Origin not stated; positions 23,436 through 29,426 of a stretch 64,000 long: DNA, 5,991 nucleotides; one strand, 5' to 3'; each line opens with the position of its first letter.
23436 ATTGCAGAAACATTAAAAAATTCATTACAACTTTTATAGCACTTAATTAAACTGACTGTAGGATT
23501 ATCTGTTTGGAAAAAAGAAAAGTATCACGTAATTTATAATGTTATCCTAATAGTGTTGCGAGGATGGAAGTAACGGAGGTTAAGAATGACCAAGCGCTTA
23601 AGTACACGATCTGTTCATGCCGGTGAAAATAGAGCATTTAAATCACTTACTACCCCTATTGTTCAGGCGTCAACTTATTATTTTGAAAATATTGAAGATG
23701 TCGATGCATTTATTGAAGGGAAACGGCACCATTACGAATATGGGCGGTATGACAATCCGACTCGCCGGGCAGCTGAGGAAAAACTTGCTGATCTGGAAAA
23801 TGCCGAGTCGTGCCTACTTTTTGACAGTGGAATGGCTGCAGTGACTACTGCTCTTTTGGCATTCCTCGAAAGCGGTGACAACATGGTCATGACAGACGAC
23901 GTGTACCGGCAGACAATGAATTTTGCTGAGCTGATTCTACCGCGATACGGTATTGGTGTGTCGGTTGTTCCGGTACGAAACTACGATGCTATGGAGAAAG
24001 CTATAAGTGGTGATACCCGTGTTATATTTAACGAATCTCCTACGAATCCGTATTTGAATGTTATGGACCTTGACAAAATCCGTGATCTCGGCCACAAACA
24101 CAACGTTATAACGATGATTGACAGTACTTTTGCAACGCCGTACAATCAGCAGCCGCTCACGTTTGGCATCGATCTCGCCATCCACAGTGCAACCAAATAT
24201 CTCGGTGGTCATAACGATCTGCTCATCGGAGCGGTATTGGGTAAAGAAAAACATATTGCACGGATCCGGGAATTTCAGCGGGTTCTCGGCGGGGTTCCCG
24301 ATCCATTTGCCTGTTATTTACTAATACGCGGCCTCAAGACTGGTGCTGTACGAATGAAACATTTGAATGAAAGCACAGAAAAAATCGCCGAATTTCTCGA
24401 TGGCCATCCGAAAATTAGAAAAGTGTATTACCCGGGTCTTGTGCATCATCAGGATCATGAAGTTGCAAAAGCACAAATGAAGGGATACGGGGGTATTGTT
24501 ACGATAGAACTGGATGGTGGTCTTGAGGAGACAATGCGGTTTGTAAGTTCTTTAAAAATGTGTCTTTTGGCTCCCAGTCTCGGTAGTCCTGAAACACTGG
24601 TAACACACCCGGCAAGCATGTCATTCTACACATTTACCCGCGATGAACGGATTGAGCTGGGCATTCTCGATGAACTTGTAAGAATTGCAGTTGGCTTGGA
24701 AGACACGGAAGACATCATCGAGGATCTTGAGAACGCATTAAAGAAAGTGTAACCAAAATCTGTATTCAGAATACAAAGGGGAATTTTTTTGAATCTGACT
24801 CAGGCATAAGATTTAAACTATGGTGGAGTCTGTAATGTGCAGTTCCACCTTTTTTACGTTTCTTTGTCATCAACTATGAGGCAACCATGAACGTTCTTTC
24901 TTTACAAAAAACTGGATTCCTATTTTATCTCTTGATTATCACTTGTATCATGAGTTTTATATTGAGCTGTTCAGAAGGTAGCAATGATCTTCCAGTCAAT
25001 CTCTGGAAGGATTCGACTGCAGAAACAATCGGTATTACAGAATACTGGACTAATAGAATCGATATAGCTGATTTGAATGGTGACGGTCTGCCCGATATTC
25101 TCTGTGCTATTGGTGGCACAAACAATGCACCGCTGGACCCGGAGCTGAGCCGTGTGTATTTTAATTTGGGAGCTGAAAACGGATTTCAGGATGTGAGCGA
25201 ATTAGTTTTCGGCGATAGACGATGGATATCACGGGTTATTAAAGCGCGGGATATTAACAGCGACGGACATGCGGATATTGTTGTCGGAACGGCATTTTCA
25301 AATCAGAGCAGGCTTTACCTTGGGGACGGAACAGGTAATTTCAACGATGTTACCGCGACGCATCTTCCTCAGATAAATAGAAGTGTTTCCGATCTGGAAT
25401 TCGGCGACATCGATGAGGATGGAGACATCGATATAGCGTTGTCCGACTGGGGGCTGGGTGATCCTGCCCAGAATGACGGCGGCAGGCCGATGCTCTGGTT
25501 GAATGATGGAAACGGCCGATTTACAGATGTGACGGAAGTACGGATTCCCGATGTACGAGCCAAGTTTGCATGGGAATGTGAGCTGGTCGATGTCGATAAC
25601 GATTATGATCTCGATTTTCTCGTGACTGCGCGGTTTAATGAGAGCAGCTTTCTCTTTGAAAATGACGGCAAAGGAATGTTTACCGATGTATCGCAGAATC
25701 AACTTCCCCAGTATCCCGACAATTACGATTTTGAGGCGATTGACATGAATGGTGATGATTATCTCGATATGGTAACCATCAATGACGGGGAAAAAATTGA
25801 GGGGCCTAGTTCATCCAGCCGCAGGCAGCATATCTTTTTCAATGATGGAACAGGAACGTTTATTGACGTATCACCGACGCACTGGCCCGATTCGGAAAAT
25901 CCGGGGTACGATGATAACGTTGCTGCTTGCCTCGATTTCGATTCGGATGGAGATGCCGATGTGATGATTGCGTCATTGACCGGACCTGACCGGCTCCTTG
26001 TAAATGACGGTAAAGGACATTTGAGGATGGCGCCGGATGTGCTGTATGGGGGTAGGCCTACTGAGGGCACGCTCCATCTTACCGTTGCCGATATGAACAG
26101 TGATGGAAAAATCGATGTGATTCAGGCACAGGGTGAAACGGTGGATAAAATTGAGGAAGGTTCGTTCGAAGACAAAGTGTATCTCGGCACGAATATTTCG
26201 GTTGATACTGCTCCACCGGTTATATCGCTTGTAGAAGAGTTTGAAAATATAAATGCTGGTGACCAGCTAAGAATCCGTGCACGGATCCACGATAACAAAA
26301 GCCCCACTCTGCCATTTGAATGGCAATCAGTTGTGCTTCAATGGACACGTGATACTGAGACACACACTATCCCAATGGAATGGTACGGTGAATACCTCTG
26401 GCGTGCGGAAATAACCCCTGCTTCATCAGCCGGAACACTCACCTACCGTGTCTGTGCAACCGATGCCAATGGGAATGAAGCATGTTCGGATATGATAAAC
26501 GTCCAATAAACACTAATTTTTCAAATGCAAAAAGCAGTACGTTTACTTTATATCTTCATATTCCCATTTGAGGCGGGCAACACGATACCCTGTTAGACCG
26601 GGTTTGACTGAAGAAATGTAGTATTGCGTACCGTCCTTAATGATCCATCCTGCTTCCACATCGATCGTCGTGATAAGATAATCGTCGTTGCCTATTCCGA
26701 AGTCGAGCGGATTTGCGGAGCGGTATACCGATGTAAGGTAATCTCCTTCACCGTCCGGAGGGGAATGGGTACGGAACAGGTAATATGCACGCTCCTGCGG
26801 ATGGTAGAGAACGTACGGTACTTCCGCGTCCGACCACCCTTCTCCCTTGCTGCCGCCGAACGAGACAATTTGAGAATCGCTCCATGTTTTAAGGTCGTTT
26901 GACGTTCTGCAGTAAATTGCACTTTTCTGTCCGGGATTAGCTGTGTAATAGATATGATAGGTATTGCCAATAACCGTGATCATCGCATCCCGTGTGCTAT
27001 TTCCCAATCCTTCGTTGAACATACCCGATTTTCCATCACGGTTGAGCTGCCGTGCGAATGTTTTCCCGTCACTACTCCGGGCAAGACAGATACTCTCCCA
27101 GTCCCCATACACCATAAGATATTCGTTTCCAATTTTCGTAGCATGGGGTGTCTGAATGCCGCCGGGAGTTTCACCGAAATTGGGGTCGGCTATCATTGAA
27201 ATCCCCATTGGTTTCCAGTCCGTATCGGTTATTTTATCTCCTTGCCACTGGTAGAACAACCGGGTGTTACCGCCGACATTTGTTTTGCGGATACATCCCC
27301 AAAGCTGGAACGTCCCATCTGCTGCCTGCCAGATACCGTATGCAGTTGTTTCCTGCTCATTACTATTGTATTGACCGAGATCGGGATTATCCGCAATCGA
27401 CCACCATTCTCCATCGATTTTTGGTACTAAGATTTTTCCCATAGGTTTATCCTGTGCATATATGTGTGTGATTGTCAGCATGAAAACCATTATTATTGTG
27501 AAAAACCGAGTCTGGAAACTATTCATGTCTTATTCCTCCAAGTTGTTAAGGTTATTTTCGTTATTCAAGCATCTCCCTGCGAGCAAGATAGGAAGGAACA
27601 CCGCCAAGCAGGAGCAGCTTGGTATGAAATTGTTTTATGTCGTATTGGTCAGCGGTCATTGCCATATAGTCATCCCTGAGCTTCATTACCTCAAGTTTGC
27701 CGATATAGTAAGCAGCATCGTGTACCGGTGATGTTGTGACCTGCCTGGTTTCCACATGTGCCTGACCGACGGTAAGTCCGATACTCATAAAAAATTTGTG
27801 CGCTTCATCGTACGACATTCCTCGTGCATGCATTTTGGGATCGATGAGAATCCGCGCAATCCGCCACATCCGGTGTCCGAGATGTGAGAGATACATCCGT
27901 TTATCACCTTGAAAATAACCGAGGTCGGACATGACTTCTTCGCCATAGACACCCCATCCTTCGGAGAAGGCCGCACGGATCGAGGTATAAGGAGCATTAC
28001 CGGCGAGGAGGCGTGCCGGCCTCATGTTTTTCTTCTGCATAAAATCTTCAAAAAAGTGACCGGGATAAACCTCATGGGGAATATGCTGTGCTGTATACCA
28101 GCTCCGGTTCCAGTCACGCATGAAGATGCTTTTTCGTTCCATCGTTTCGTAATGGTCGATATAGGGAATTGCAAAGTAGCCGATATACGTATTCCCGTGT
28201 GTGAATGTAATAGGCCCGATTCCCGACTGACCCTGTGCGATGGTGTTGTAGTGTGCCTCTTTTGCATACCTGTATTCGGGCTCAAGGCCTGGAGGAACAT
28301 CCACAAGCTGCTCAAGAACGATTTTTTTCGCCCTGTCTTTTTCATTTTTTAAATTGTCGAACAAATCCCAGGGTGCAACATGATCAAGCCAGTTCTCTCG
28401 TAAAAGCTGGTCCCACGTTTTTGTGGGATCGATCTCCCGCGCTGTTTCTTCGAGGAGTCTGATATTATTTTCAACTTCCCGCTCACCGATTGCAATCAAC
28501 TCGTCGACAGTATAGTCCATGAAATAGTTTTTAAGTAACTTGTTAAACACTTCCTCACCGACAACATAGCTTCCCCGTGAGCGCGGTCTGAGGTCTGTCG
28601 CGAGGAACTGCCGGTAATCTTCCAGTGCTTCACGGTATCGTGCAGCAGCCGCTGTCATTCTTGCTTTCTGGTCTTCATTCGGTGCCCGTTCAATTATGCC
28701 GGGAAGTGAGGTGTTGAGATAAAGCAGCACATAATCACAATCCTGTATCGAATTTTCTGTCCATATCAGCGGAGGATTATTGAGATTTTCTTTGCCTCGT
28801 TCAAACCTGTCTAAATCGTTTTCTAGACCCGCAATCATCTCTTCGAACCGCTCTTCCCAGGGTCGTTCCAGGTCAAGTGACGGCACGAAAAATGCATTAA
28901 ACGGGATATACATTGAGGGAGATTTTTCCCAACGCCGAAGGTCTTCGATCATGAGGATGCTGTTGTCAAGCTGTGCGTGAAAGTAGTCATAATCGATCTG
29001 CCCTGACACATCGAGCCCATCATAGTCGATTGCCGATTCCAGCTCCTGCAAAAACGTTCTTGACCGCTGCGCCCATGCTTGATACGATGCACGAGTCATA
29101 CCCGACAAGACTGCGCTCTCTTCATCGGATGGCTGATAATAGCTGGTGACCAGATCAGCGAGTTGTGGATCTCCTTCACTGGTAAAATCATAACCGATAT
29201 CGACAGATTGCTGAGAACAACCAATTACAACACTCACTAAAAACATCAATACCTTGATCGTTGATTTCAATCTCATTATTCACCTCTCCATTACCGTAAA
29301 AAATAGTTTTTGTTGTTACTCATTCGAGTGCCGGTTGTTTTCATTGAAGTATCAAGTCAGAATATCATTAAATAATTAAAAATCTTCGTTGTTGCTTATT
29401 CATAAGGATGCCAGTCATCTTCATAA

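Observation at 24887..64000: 39-kb uninterrupted array of exported peptidase-like genes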

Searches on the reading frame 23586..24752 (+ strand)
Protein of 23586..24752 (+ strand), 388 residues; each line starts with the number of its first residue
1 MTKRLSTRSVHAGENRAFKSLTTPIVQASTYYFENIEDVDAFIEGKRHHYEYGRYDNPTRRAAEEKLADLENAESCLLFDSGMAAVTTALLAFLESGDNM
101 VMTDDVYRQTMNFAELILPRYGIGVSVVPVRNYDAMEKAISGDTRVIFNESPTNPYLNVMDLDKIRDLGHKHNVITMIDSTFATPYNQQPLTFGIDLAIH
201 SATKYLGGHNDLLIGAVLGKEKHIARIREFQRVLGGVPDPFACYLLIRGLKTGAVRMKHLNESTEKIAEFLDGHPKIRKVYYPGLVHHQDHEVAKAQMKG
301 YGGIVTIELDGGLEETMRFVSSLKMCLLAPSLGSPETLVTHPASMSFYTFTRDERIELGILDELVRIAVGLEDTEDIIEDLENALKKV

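Call 31: search_protein_families(library=ncbifam, proteins=[window:23586-24752:+], max_evalue=0.001)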
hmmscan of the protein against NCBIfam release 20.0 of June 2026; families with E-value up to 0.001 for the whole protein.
window:23586-24752:+ (388 aa): 49 families (the best 25 are shown)
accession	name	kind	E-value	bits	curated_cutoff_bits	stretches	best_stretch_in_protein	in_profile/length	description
NF006097.0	PRK08249.1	equivalog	1.8e-114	382.2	600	1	3-388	9-396/402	cystathionine gamma-synthase family protein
TIGR01328.1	met_gam_lyase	equivalog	1.8e-113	379.4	549.7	1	4-387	3-390/391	methionine gamma-lyase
NF004876.0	PRK06234.1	subfamily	8.3e-111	370.8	666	1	5-388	9-398/400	methionine gamma-lyase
NF005810.0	PRK07671.1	equivalog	1.6e-107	359.8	594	1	10-386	8-377/377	bifunctional cystathionine gamma-lyase/homocysteine desulfhydrase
NF005263.0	PRK06767.1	equivalog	1.6e-106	356.6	617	1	3-388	4-386/392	methionine gamma-lyase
NF005695.0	PRK07503.1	equivalog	2.5e-106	355.8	666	1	4-387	9-396/403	methionine gamma-lyase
NF005871.0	PRK07811.1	equivalog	1.1e-105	353.5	513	1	3-387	11-388/389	cystathionine gamma-synthase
NF005047.0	PRK06460.1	equivalog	4.6e-104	348.3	501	1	6-387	4-374/376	hypothetical protein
NF006347.0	PRK08574.1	equivalog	7.3e-102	341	477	1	14-387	13-384/385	cystathionine gamma-synthase family protein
NF006003.0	PRK08133.1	equivalog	1.4e-100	336.8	522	1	4-386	11-395/396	O-succinylhomoserine sulfhydrylase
NF004821.0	PRK06176.1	equivalog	1.6e-100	336.6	642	1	4-387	2-378/380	cystathionine gamma-synthase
NF005976.0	PRK08064.1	equivalog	1.1e-97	327.5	627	1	16-388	20-383/390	cystathionine beta-lyase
TIGR02080.1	O_succ_thio_ly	equivalog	6.4e-96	321.4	504.55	1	4-387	3-381/382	cystathionine gamma-synthase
TIGR01325.1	O_suc_HS_sulf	equivalog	4.8e-95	318.4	510.05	1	7-385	2-380/380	O-succinylhomoserine sulfhydrylase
NF041088.1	ala_glut_racmase_Arch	equivalog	1.3e-94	317.4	629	1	13-388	12-381/381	bifunctional L-alanine/L-glutamate racemase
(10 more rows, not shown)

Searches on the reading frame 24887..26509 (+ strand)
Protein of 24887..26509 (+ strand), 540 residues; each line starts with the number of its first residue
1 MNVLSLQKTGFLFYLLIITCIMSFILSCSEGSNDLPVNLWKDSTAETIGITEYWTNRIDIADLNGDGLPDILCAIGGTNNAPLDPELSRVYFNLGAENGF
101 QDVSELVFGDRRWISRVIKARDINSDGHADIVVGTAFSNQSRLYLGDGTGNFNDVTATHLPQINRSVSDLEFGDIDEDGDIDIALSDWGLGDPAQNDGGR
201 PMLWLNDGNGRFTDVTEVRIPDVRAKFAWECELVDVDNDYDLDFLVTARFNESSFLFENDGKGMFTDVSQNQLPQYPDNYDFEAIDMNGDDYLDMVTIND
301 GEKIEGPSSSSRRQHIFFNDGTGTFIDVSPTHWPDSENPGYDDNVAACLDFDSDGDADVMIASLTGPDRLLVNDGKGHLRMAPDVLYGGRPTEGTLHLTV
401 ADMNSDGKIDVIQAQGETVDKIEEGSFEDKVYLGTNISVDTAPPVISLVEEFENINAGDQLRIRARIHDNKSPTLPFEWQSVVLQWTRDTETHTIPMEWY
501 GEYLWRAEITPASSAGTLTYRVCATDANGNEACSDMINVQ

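Call 3: search_protein_families(library=pfam, proteins=[window:24887-26509:+])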
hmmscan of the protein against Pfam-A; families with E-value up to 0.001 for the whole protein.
window:24887-26509:+ (540 aa): 3 families
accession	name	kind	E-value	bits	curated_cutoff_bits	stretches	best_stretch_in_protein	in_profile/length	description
PF13517.12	FG-GAP_3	-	5.5e-46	155.4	26.9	6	122-184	1-60/61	FG-GAP-like repeat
PF01839.29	FG-GAP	-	7.5e-12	45.3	22.1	0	122-144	9-35/37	FG-GAP repeat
PF12256.14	TcdB_toxin_midN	-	0.00032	20.5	24.8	0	57-79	29-51/181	Insecticide toxin TcdB middle/N-terminal region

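Call 19: search_protein_families(library=ncbifam, proteins=[window:24887-26509:+], max_evalue=0.01)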
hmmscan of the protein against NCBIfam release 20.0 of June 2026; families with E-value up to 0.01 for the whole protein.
window:24887-26509:+ (540 aa): 1 family
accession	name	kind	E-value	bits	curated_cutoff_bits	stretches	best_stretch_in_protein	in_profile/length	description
NF047539.1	XAC2610_fam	domain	0.0044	17.5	35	0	59-81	2-24/89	XAC2610-related protein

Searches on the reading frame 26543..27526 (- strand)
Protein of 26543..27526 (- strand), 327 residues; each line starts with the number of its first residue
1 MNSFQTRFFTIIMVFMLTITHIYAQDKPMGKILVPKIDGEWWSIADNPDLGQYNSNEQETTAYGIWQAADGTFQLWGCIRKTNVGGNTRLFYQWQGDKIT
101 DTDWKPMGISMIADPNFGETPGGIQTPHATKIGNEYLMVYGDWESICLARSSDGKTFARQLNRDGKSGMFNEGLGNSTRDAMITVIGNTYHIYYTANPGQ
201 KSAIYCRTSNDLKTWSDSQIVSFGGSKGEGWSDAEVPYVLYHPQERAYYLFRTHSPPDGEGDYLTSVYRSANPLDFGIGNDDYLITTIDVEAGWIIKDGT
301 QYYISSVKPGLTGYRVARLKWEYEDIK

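Call 3: search_protein_families(library=pfam, proteins=[window:26543-27526:-])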
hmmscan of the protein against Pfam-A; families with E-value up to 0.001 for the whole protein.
window:26543-27526:- (327 aa): 0 families

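Call 19: search_protein_families(library=ncbifam, proteins=[window:26543-27526:-], max_evalue=0.01)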
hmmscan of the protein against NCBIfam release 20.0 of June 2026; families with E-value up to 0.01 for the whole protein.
window:26543-27526:- (327 aa): 2 families
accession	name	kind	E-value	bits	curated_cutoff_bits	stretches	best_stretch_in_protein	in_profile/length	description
NF052550.1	BManbPhaseBMBP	equivalog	0.00054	19.4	450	0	145-242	59-159/296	beta-1,2-mannobiose phosphorylase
NF053746.1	NdoAlphArabAbnB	equivalog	0.00096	18.1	750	1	229-275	193-239/446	arabinan endo-1,5-alpha-L-arabinosidase AbnB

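Call 73: search_solved_structures(query=window:26543-27526:-, max_evalue=1)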
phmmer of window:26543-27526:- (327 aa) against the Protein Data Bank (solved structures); distinct sequences matched with E-value up to 1: 12.
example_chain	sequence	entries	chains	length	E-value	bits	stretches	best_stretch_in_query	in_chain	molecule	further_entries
3lv4_A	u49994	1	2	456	0.019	17.3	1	230-274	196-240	Glycoside hydrolase YxiA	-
4cot_A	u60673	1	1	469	0.048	15.9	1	229-273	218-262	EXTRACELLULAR ENDO-ALPHA-(1->5)-L-ARABINANASE 2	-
2x8f_A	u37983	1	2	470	0.049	15.9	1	229-273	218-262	ENDO-ALPHA-1,5-L-ARABINANASE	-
2x8s_A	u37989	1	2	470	0.049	15.9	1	229-273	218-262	ENDO-ALPHA-1,5-L-ARABINANASE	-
2x8t_A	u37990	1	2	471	0.049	15.9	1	229-273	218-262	ENDO-ALPHA-1,5-ARABINANASE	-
4kc7_A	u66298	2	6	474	0.1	14.9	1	228-273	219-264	Glycoside hydrolase, family 43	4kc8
1ge0_A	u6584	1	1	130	0.17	14.2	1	74-129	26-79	LYSOZYME C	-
1b7r_A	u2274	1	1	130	0.31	13.3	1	74-129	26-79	PROTEIN (LYSOZYME)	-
1b7q_A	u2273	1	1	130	0.46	12.7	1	73-129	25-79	PROTEIN (LYSOZYME)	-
1tay_A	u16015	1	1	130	0.52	12.5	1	74-129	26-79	HUMAN LYSOZYME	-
5b0p_A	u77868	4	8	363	0.79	11.9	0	145-197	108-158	Lin0857 protein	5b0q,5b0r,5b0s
1qsw_A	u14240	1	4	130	0.99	11.6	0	74-129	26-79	HUMAN LYSOZYME MUTANT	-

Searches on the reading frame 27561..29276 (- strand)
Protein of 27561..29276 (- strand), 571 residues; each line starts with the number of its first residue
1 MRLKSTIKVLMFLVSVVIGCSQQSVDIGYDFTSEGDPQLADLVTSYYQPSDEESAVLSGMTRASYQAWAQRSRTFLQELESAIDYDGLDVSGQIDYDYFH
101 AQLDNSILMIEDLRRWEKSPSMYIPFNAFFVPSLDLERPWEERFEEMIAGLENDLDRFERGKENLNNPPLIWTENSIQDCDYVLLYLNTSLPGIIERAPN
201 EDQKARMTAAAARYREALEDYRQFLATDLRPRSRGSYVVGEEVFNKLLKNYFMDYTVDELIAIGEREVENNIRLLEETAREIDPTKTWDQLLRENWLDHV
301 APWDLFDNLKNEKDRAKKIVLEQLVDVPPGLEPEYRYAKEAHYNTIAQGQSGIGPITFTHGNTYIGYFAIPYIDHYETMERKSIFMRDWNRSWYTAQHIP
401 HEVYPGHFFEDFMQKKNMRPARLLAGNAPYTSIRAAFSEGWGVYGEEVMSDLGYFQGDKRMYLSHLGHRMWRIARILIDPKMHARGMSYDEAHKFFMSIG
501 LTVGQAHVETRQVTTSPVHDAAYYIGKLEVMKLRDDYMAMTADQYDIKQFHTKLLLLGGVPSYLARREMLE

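Call 3: search_protein_families(library=pfam, proteins=[window:27561-29276:-])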
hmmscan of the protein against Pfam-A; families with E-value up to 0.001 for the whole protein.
window:27561-29276:- (571 aa): 1 family
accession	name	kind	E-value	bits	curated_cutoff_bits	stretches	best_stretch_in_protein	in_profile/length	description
PF05960.17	DUF885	-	1.3e-63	216.9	32.4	1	56-568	15-531/532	Bacterial protein of unknown function (DUF885)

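Call 19: search_protein_families(library=ncbifam, proteins=[window:27561-29276:-], max_evalue=0.01)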
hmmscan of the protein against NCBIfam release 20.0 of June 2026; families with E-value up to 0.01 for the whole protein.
window:27561-29276:- (571 aa): 0 families

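Call 24: search_solved_structures(query=window:27561-29276:-, max_evalue=1)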
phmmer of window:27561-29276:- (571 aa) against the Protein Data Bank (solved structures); distinct sequences matched with E-value up to 1: 11.
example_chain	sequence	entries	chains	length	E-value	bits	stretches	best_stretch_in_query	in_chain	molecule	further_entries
3u24_A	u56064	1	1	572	1.9e-20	76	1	88-571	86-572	putative Lipoprotein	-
3o0y_A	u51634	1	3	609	2.9e-15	58.9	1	400-567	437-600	lipoprotein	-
3iuk_A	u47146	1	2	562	4.7e-07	31.8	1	391-569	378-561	uncharacterized protein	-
9e78_2B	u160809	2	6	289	0.14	13.8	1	173-237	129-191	DMIP6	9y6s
2mn4_A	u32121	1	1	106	0.55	11.8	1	273-333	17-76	Computational designed protein based on structure template 1cy5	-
1do0_A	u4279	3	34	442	0.76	11.3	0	66-115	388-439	PROTEIN (HEAT SHOCK LOCUS U) | ATP-dependent protease ATPase subunit HslU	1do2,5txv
1g4a_E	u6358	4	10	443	0.77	11.3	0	66-115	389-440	ATP-DEPENDENT HSL PROTEASE ATP-BINDING SUBUNIT HSLU | ATP-dependent protease ATPase subunit HslU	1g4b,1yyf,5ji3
5ji2_E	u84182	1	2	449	0.78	11.3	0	66-115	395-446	ATP-dependent protease ATPase subunit HslU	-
6pxk_G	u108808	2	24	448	0.78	11.2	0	66-115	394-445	ATP-dependent protease ATPase subunit HslU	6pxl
6pxi_E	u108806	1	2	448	0.78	11.2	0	66-115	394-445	ATP-dependent protease ATPase subunit HslU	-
1e94_E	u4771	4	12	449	0.79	11.2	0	66-115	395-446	HEAT SHOCK PROTEIN HSLU | HEAT SHOCK LOCUS HSLU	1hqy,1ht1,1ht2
